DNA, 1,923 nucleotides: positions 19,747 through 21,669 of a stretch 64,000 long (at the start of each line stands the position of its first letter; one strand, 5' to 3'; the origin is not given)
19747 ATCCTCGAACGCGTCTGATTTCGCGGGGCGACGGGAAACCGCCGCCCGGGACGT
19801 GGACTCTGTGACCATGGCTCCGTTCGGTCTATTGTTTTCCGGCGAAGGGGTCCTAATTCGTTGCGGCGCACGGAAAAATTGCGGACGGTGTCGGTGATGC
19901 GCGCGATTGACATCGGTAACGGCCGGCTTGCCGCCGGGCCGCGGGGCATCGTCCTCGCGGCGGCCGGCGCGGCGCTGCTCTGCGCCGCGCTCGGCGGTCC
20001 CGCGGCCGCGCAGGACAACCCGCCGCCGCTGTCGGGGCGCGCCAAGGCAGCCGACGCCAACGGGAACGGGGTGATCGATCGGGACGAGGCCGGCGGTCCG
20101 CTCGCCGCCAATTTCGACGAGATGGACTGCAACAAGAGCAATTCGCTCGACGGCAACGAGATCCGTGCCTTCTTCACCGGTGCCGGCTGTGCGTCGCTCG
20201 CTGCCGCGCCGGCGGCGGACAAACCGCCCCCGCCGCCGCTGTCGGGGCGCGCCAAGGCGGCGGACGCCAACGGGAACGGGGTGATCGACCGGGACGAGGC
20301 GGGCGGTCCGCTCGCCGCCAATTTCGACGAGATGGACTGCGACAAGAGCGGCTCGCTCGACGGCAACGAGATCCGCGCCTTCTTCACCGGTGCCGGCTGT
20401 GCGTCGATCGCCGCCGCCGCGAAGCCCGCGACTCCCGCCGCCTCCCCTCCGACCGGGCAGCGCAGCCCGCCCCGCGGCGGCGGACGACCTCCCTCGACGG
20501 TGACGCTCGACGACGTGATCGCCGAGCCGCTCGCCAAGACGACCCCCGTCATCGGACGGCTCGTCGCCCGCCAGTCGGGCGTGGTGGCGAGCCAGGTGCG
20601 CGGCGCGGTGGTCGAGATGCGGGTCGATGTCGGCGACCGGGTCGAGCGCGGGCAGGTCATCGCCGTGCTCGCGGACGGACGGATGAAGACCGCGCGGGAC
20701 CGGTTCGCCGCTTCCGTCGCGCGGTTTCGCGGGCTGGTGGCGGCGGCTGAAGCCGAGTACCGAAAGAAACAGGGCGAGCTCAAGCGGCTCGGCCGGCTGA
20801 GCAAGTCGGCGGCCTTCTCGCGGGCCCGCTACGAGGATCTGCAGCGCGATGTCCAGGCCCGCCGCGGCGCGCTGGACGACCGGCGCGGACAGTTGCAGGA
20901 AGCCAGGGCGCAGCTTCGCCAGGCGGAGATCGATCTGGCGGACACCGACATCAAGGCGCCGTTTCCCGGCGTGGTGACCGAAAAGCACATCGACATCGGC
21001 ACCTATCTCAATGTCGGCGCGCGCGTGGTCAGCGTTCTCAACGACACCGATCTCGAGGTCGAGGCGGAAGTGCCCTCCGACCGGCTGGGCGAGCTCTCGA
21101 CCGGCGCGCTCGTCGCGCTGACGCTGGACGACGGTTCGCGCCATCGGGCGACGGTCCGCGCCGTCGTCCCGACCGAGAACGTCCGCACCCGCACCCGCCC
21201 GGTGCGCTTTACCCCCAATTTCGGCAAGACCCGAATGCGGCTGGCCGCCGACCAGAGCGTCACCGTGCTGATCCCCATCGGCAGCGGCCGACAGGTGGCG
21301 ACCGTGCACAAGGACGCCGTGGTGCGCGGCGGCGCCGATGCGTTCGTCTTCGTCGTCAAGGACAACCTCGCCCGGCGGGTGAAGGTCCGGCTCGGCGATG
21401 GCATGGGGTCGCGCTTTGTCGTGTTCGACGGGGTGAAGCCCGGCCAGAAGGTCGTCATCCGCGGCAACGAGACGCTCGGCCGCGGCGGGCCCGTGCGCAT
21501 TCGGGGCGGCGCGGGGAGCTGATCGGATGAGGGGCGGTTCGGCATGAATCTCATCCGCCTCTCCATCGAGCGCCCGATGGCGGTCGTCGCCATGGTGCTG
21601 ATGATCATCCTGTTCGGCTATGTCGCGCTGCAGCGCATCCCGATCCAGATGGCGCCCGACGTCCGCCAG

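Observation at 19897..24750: RND efflux adaptor fused to four EF-hand Ca2+-binding loops: candidate calcium-sensing efflux system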

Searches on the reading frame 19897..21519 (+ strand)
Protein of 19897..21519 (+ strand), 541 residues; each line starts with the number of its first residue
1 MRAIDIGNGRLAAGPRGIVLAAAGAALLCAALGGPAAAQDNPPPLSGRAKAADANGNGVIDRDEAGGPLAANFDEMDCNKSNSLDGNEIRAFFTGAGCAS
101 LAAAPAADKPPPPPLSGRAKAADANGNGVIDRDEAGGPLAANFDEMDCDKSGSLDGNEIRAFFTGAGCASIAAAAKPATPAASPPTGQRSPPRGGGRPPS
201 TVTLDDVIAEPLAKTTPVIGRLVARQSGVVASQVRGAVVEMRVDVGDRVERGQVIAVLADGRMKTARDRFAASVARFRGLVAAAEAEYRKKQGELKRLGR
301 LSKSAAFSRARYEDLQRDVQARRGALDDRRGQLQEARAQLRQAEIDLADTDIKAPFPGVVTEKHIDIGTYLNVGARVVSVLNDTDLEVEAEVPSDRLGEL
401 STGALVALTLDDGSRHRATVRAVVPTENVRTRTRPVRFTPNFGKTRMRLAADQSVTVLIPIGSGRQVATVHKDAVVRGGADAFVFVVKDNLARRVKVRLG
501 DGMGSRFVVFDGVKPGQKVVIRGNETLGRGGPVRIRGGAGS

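Call 3: search_protein_families(library=pfam, proteins=[window:19897-21519:+], max_evalue=0.01)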
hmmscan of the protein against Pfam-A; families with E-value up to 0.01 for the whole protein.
window:19897-21519:+ (541 aa): 10 families
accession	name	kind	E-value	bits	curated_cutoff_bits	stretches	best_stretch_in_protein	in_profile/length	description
PF13437.12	HlyD_3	-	6.7e-18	65.8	22.2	1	352-439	2-92/106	HlyD family secretion protein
PF16576.10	HlyD_D23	-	3.9e-15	56.2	30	1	225-439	17-200/214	Barrel-sandwich domain of CusB or HlyD membrane-fusion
PF13405.12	EF-hand_6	-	1.4e-10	40.4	25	0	143-166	6-29/30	EF-hand domain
PF00036.39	EF-hand_1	-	2e-10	39.9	25.4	0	143-164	6-27/29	EF hand domain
PF13499.12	EF-hand_7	-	3.2e-09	37.4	30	1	73-134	8-61/67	EF-hand domain pair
PF13202.12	EF-hand_5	-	2.4e-07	30.4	25.9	0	50-64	6-20/25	EF hand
PF00364.28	Biotin_lipoyl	-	0.00023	21.4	22.1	0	230-258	45-73/73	Biotin-requiring enzyme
PF13533.13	Biotin_lipoyl_2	-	0.001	19.3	29.8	1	230-258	3-31/32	Biotin-lipoyl like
PF23657.1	DUF7151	-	0.0016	18.8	27.2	0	76-91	26-41/46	Domain of unknown function (DUF7151)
PF14788.12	EF-hand_10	-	0.0037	17.7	27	0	143-163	27-47/50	EF hand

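Call 4: search_protein_families(library=ncbifam, proteins=[window:19897-21519:+], max_evalue=0.01)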
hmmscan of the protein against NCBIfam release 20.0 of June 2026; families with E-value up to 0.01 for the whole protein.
window:19897-21519:+ (541 aa): 27 families (the best 25 are shown)
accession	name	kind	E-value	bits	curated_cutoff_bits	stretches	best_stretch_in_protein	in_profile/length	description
TIGR01730.1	RND_mfp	subfamily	3.9e-51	173.9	94.9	1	203-535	2-321/322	efflux RND transporter periplasmic adaptor subunit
TIGR00999.1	8a0102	subfamily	5.4e-32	111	319.3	1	246-526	1-269/271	CzcB/NccB family metal efflux transporter periplasmic adaptor subunit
NF008589.1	PRK11556.1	equivalog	5.2e-15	55.3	391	1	212-534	69-386/392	MdtA/MuxA family multidrug efflux RND transporter periplasmic adaptor subunit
TIGR00998.1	8a0101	subfamily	5.7e-15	55.1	390.8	2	331-411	186-266/334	EmrA/EmrK family multidrug efflux transporter periplasmic adaptor subunit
NF008606.0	PRK11578.1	equivalog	2.3e-13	50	342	1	210-521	44-362/371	macrolide transporter subunit MacA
NF002939.0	PRK03598.1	equivalog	4.8e-13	49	393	2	316-413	171-268/332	secretion protein HlyD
NF045904.1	RND-peri-MexE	equivalog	2.8e-11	42.9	714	1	197-529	33-362/390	multidrug efflux RND transporter periplasmic adaptor subunit MexE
NF007850.1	PRK10559.1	equivalog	3e-11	43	400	1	230-409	43-207/303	p-hydroxybenzoic acid efflux pump subunit AaeA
NF033138.2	RND-peri-MexC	equivalog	1.7e-10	40.6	625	2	202-369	38-191/375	MexC family multidrug efflux RND transporter periplasmic adaptor subunit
TIGR01843.1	type_I_hlyD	subfamily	6.1e-10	38.6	208.65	2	282-411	205-334/422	HlyD family type I secretion periplasmic adaptor subunit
NF007132.1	PRK09578.1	equivalog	9.8e-10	37.7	512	2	213-359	51-183/396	MexX/AxyX family multidrug efflux RND transporter periplasmic adaptor subunit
NF053806.1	lanmdlnLanM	equivalog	1e-08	35.3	135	2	101-162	14-73/132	lanmodulin LanM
NF007362.0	PRK09859.1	equivalog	4.3e-08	32.7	738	1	218-527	52-363/385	multidrug transporter subunit MdtE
NF011715.0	PRK15136.1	equivalog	5.8e-08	31.8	563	1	331-410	197-276/390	multidrug efflux MFS transporter periplasmic adaptor subunit EmrA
NF038010.1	ABC_adapt_DarC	equivalog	6.9e-08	31.6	450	1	349-525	230-406/417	darobactin export ABC transporter periplasmic adaptor subunit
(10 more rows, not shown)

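Call 5: find_homologous_proteins(query=window:19897-21519:+, region=30-200)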
Query window:19897-21519:+, residues 30-200 (171 aa): 200 proteins with E <= 0.001 among 8000 candidates; the best 120 are listed.
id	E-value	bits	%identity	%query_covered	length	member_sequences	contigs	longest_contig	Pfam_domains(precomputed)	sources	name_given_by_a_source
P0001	3.7e-121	420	86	73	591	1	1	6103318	PF13405.13,PF25973.1,PF25989.1,PF13499.13,PF25967.1,PF13202.13,PF25917.1,PF00036.39,PF25975.1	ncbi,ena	-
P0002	6.1e-100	351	100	100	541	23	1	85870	PF13405.13,PF25973.1,PF25989.1,PF13499.13,PF13202.13,PF25917.1,PF00036.39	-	-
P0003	6.4e-91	321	60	91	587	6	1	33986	PF13405.13,PF25973.1,PF23657.2,PF25989.1,PF13499.13,PF23564.2,PF25917.1,PF00036.39,PF25975.1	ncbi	ncbi:MAG: efflux RND transporter periplasmic adaptor subunit [Rhodospirillaceae bacterium]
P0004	1.4e-84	301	85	100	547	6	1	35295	PF13405.13,PF25973.1,PF25989.1,PF13499.13,PF13202.13,PF25917.1,PF00036.39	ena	-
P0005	5.2e-84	299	86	98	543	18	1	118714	PF13405.13,PF25973.1,PF25989.1,PF13499.13,PF13202.13,PF25917.1,PF00036.39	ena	-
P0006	5.9e-83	295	82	96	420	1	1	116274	PF13405.13,PF25973.1,PF13499.13,PF13202.13,PF00036.39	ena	-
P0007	1.3e-82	294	69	91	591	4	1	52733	PF13405.13,PF25973.1,PF23657.2,PF25989.1,PF13499.13,PF25967.1,PF13202.13,PF25917.1,PF00036.39,PF25975.1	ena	-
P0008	8.6e-80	285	85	88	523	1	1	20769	PF13405.13,PF25973.1,PF13499.13,PF13202.13,PF00036.39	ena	-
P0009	8.4e-79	282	85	88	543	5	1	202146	PF13405.13,PF25973.1,PF25989.1,PF13499.13,PF13202.13,PF25917.1,PF00036.39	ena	-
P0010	1.8e-78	281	84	95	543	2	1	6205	PF13405.13,PF25973.1,PF25989.1,PF13499.13,PF25917.1,PF00036.39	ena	-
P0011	3.1e-78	280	79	100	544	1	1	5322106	PF13405.13,PF25973.1,PF25989.1,PF13499.13,PF13202.13,PF25917.1,PF00036.39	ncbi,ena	-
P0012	6.4e-74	266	81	95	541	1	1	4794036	PF13405.13,PF25973.1,PF25989.1,PF13499.13,PF13202.13,PF25917.1,PF00036.39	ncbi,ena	-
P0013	7.1e-72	259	83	89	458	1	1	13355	PF13405.13,PF13499.13,PF13202.13,PF00036.39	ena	-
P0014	1.4e-71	258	78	95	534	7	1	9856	PF13405.13,PF25973.1,PF25989.1,PF13499.13,PF13202.13,PF25917.1,PF00036.39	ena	-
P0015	9.5e-70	252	79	82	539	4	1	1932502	PF13405.13,PF25973.1,PF25989.1,PF13499.13,PF13202.13,PF25917.1,PF00036.39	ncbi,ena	-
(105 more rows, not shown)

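Call 13: find_related_loci(query=A1, collection=genome_contigs, flank=10000)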
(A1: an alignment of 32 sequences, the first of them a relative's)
Query A1 (541 aa) in genome_contigs; peptide patterns used: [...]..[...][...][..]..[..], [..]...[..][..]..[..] (x = any residue, [..] = any of these).
108 stretches matched a pattern; 63 encode a relative of the query (tblastn E <= 1e-3); 59 distinct loci.
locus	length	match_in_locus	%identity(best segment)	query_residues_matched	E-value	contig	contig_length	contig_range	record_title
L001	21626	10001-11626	87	2-541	0e+0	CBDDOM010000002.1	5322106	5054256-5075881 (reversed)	MAG: Alphaproteobacteria bacterium isolate 78d396fd-9330-4943-9dc2-f94f35060de0 genome assembly, contig: contig_2, whole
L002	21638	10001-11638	88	1-541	0e+0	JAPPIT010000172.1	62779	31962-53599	MAG: Defluviicoccus sp. isolate RHO2_bin_2 NODE_790_length_62779_cov_58.457704, whole genome shotgun sequence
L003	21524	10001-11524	91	39-541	0e+0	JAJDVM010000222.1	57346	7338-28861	MAG: Defluviicoccus sp. isolate jk18x22bins.41 k141_665826, whole genome shotgun sequence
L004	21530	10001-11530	84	37-541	0e+0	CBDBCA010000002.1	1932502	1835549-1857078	MAG: Alphaproteobacteria bacterium isolate 48c0c1bc-ee5b-4fda-b559-4fcb29a961b4 genome assembly, contig: contig_2, whole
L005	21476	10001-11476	85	39-527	0e+0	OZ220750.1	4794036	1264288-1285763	MAG: Alphaproteobacteria bacterium isolate e85b98a5-d515-444b-a553-27111d8e7dd0 genome assembly, chromosome: 1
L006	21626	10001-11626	78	2-541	0e+0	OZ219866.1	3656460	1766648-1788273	MAG: Alphaproteobacteria bacterium isolate 558767b7-c9c4-4971-8057-2abcdc083aa7 genome assembly, chromosome: 2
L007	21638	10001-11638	76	2-541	0e+0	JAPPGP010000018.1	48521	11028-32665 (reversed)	MAG: Defluviicoccus sp. isolate RHO1_bin_59 NODE_1543_length_48521_cov_32.495069, whole genome shotgun sequence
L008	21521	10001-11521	81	37-541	0e+0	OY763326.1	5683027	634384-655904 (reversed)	MAG: Alphaproteobacteria bacterium isolate a2cc6ff1-66e2-439d-8a67-f3e3a687b116 genome assembly, chromosome: 1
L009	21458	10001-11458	68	35-540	0e+0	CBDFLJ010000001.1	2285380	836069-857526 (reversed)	MAG: Alphaproteobacteria bacterium isolate 1b7322cf-0fa0-4cdd-8357-c9917fa2ed58 genome assembly, contig: contig_1, whole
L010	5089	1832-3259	62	35-535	0e+0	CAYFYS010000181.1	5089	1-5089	MAG TPA_asm: uncultured Rhodospirillaceae bacterium isolate ERP110561_co1_78 genome assembly, contig: NODE_10596_length_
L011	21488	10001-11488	61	25-537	0e+0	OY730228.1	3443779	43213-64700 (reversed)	MAG: Alphaproteobacteria bacterium isolate 64c7ca25-a9be-4dae-95e9-b727d493ec1e genome assembly, chromosome: 1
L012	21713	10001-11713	59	23-535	2e-172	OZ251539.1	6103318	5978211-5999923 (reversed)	MAG: Alphaproteobacteria bacterium isolate efdf64b3-afa9-4fb8-9792-56cfcde380f9 genome assembly, chromosome: 1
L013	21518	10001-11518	55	45-538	5e-168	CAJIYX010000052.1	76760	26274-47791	MAG: Alphaproteobacteria bacterium UBA830 isolate FRAM18_bin083 genome assembly, contig: FRAM17_bin083-52, whole genome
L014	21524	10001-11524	57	45-539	2e-167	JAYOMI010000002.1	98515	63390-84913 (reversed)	MAG: Rhodospirillaceae bacterium isolate 139571_S172_concoct_bins.tsv.189 NODE_120_length_98515_cov_5.307160, whole geno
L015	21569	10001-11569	54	17-535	1e-165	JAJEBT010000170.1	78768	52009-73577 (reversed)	MAG: Alphaproteobacteria bacterium isolate jk18x9bins.50 k141_184326, whole genome shotgun sequence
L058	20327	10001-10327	46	19-204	3e-15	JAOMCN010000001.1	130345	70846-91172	Rhodospirillales bacterium isolate AH-558-E05 AH-558-E05_NODE_1, whole genome shotgun sequence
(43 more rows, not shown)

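Call 34: predict_structure(alignment_id=A1)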
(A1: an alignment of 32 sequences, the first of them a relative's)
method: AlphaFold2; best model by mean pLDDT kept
length: 541 residues; sequences in the alignment: 32
mean_pLDDT: 82.2   pTM: 0.45
mean pLDDT of the five models: 82.2, 80.3, 79.0, 77.4, 76.3
residues with pLDDT >= 90: 267; 70-90: 169; 50-70: 48; < 50: 57
segments of 3 or more residues with pLDDT < 50: 1-14, 32-40, 102-109, 173-195, 539-541
pLDDT, mean of each block of 10 residues (from residue 1): 39 50 55 42 82 91 92 91 91 77 39 77 88 89 89 90 76 40 38 57 89 81 89 94 92 95 95 98 97 95 91 96 97 98 95 93 94 95 87 83 89 89 92 93 69 86 74 90 92 91 84 91 86 71 32
secondary structure, 60 per line:
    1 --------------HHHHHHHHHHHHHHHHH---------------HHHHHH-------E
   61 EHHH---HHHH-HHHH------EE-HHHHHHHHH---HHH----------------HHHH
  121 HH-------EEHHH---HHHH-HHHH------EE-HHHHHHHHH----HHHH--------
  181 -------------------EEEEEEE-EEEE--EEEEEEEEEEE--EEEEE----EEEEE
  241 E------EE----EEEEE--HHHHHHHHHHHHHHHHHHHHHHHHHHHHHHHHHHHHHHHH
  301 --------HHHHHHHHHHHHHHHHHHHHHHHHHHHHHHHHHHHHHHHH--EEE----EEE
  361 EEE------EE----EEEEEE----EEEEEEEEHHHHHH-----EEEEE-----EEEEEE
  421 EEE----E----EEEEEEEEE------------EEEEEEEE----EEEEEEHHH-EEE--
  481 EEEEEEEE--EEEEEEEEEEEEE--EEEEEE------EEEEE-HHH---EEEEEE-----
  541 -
elements in order: H15-31 H47-52 H68-71 H73-76 H86-94 H117-122 H138-141 H143-146 H156-164 H169-172 E200-206 E208-211 E214-224 E227-231 E236-241 E254-258 H261-300 H309-348 E351-353 E358-363 E376-381 E386-393 H394-399 E405-409 E415-423 E433-441 E454-461 E466-471 E476-478 E481-488 E491-503 E506-511 E518-522 E530-535

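Call 38: fold_search(model_id=the predicted structure, library=pdb)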
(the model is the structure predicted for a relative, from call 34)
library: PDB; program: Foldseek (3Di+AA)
matches with E <= 10: 610; with E <= 0.001: 72
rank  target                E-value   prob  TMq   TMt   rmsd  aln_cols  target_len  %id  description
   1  9a2v_MODEL_1_A        2.2e-26  1.00  0.39  0.51  15.4       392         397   22  Model of E. coli AcrA by in-cell photo-crosslinking MS and deep learning (released 2023-02-24)
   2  9v53_A1               2.8e-25  1.00  0.44  0.63   6.0       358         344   22  Structure of TolC, YbjP, and AcrABZ complex (released 2025-11-05)
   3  9tg4_G                3.3e-25  1.00  0.43  0.61   6.4       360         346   22  Structure of the YbjP lipoprotein bound to the AcrABZ-TolC efflux pump (released 2026-04-08)
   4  9tg4_F                6.8e-25  1.00  0.42  0.61   6.7       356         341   20  Structure of the YbjP lipoprotein bound to the AcrABZ-TolC efflux pump (released 2026-04-08)
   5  9j3d_D                2.2e-24  1.00  0.45  0.66   5.7       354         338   20  Cryo-EM structure of TMexCD1-TOprJ1 (released 2025-08-13)
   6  9tg4_E                3.5e-24  1.00  0.43  0.61   6.3       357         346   22  Structure of the YbjP lipoprotein bound to the AcrABZ-TolC efflux pump (released 2026-04-08)
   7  5nik_D                1.1e-23  1.00  0.48  0.72   4.6       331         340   21  Structure of the MacAB-TolC ABC-type tripartite multidrug efflux pump (released 2017-05-24)
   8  9tg4_D                1.2e-23  1.00  0.42  0.60   6.6       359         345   22  Structure of the YbjP lipoprotein bound to the AcrABZ-TolC efflux pump (released 2026-04-08)
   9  9tg4_H                1.2e-23  1.00  0.42  0.60   6.6       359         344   21  Structure of the YbjP lipoprotein bound to the AcrABZ-TolC efflux pump (released 2026-04-08)
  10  2v4d_B                1.4e-23  1.00  0.32  0.51  11.4       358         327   20  Re-refinement of MexA adaptor protein (released 2009-04-14)
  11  6iok_J                5.5e-23  1.00  0.40  0.61   8.4       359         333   19  Cryo-EM structure of multidrug efflux pump MexAB-OprM (0 degree state) (released 2019-04-03)
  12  9qgy_G                6.1e-23  1.00  0.48  0.72   5.0       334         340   22  Structure of the YbjP lipoprotein bound to the MacAB-TolC tripartite efflux pump (released 2026-03-25)
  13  6ta5_D                6.1e-23  1.00  0.40  0.60  10.8       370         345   18  OprM-MexA complex from the MexAB-OprM Pseudomonas aeruginosa whole assembly reconstituted in nanodiscs (released 2020-09-16)
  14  6iok_L                1.0e-22  1.00  0.40  0.61   8.8       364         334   19  Cryo-EM structure of multidrug efflux pump MexAB-OprM (0 degree state) (released 2019-04-03)
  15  6iol_K                1.1e-22  1.00  0.38  0.57   9.4       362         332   19  Cryo-EM structure of multidrug efflux pump MexAB-OprM (60 degree state) (released 2019-04-03)
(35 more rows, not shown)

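Call 44: search_protein_families(library=pfam, proteins=[L058:9977-11017:+], max_evalue=0.001)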
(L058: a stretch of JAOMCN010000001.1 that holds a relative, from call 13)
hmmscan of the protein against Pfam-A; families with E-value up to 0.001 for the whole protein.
L058:9977-11017:+ (347 aa): 4 families
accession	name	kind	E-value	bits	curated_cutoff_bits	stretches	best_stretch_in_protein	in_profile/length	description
PF01738.24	DLH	-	1.8e-17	64.1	21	1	104-345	7-216/217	Dienelactone hydrolase family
PF20434.5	BD-FAE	-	6.9e-07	29.4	26.8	1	109-214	11-111/215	BD-FAE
PF13202.12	EF-hand_5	-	0.00037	20.3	25.9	0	60-79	5-24/25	EF hand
PF13405.12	EF-hand_6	-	0.00052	20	25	0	60-82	6-28/30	EF-hand domain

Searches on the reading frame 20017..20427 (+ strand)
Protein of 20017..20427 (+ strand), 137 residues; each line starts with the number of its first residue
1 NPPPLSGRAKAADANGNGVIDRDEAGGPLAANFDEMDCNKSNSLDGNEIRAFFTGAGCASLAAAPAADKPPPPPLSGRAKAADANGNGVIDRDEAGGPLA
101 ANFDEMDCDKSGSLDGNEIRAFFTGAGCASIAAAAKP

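Call 12: search_solved_structures(query=window:20017-20427:+, max_evalue=1, show_alignments=3)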
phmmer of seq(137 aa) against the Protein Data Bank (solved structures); distinct sequences matched with E-value up to 1: 11.
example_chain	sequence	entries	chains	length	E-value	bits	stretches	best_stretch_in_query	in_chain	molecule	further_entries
8fns_A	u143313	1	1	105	5.3e-05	26.7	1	81-122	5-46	EF-hand domain-containing protein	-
6mi5_X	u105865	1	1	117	8.1e-05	26.1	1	81-122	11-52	Lanmodulin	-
2m7n_A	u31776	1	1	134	0.0042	20.6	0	99-132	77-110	Calcium-binding protein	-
1jfj_A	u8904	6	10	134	0.0085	19.6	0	82-95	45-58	CALCIUM-BINDING PROTEIN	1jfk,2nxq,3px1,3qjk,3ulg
3jbh_E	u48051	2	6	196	0.018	18.5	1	63-127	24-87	MYOSIN 2 REGULATORY LIGHT CHAIN STRIATED MUSCLE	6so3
1c7v_A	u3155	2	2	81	0.055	17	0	80-94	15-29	CALCIUM VECTOR PROTEIN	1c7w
3dtp_E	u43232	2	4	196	0.066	16.7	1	64-127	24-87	Myosin II regulatory light chain | myosin regulatory light chain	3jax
2m7k_A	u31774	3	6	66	0.56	13.7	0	80-118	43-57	Calcium-binding protein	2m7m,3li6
2m97_A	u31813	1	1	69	0.68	13.4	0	81-103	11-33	Optimized Ratiometric Calcium Sensor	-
5e37_A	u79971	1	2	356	0.72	13.3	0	73-96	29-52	EF-Hand domain-containing thioredoxin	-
2k2a_A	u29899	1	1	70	0.77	13.2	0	93-126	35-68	Troponin C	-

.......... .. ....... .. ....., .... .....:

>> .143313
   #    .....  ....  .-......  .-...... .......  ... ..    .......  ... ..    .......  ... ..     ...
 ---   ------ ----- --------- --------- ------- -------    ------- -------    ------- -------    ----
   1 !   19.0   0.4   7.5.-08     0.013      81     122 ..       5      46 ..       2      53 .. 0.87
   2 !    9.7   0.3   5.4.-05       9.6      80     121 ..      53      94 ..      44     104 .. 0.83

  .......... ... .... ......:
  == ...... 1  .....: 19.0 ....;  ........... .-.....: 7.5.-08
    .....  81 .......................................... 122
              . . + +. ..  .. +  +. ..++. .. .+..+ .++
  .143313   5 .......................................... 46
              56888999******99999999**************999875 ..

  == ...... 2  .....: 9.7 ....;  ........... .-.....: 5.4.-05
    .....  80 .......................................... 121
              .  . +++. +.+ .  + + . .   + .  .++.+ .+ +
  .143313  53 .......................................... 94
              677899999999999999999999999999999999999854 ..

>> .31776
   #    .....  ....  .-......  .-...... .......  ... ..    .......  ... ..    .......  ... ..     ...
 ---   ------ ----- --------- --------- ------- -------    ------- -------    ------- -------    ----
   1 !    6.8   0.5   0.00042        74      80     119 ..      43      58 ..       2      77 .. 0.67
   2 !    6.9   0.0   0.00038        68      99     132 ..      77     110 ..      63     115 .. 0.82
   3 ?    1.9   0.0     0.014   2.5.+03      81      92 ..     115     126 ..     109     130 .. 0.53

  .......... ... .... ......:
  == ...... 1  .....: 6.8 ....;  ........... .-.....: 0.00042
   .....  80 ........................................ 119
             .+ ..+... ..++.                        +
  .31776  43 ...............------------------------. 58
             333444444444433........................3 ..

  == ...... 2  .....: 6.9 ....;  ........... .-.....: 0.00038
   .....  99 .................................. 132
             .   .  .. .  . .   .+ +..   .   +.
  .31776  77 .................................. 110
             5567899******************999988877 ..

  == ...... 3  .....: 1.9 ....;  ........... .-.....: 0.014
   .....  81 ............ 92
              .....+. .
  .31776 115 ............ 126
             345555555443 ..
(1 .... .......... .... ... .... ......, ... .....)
